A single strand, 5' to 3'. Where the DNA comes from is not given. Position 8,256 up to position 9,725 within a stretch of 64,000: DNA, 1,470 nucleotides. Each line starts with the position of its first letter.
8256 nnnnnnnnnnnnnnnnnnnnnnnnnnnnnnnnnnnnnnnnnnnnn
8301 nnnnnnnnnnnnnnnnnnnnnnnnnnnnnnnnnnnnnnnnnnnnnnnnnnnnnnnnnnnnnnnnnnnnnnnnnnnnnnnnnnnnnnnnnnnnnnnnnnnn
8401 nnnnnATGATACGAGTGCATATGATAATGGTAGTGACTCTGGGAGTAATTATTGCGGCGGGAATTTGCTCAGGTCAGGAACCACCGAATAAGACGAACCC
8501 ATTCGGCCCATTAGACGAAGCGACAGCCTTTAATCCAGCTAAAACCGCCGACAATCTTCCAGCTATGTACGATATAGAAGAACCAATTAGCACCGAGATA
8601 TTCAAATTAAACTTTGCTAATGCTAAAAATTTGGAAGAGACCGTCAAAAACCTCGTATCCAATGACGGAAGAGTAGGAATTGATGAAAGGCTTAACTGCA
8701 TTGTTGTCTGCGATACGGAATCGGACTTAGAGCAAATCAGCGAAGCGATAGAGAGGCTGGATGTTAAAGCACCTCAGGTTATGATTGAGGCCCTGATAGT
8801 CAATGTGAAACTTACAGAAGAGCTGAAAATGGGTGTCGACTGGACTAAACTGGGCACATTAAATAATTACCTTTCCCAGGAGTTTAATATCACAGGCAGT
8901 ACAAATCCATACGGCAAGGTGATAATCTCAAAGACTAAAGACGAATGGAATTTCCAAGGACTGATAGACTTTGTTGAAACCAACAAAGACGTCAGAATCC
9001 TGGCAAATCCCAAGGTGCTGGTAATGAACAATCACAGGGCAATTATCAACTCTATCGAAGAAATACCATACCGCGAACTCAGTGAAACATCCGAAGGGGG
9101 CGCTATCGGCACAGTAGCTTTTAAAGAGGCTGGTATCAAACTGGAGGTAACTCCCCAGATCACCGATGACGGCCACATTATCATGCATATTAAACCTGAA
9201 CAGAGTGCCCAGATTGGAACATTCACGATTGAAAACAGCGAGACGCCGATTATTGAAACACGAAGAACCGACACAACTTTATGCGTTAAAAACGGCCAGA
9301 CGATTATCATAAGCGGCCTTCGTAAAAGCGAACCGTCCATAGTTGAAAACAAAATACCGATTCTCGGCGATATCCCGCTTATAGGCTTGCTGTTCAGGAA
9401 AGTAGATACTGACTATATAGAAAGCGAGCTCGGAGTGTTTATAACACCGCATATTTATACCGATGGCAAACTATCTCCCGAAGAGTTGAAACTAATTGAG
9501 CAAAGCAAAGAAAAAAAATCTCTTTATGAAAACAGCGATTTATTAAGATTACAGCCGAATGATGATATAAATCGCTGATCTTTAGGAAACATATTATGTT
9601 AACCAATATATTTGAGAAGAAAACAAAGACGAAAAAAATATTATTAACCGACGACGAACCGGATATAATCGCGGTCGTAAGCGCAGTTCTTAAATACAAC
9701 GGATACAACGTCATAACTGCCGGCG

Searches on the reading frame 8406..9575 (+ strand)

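Call 3: search_protein_families(library=pfam, proteins=[window:8406-9575:+], max_evalue=0.01)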
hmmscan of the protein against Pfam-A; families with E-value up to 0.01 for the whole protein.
window:8406-9575:+ (390 aa): 2 families
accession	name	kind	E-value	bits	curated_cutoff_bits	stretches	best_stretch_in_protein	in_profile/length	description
PF00263.26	Secretin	-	5.9e-46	156.6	27.5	1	190-351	2-168/169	Bacterial type II and III secretion system protein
PF03958.22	Secretin_N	-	7e-11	42.6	28.2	1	63-124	1-69/69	Bacterial type II/III secretion system short domain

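Call 4: search_protein_families(library=ncbifam, proteins=[window:8406-9575:+], max_evalue=0.01)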
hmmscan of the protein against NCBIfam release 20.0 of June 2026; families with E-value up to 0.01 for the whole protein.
window:8406-9575:+ (390 aa): 9 families
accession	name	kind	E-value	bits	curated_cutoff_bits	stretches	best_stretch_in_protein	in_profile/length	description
TIGR02515.1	IV_pilus_PilQ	subfamily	6.3e-63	213.2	284.35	2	190-350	268-426/428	type IV pilus secretin PilQ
TIGR02517.1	type_II_gspD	equivalog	7e-58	196.5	351.35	2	110-353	323-592/600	type II secretion system secretin GspD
TIGR02519.1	pilus_MshL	equivalog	5.2e-42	143.8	250.2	1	92-350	3-289/290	pilus (MSHA type) biogenesis protein MshL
NF010083.0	PRK13568.1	equivalog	7.9e-40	136.9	554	1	58-350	118-416/419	DNA uptake porin HofQ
NF007851.2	PRK10560.1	exception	1.6e-33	116.2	598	1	58-350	114-408/412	DNA uptake porin HofQ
TIGR02516.1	type_III_yscC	equivalog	2.9e-33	115.1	238.45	1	82-350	193-460/463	type III secretion system outer membrane ring subunit SctC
NF011873.0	PRK15346.1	equivalog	1.1e-22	80.4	524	1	78-336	227-479/499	EscC/YscC/HrcC family type III secretion system outer membrane ring protein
NF042912.1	Amuc_1098_fam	equivalog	4.2e-21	74.7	750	2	261-350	704-795/805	Amuc_1098 family type IV pilus outer membrane protein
TIGR02520.1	pilus_B_mal_scr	equivalog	1.8e-11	43.3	287.65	1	73-308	221-475/513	PilN family type IVB pilus formation outer membrane protein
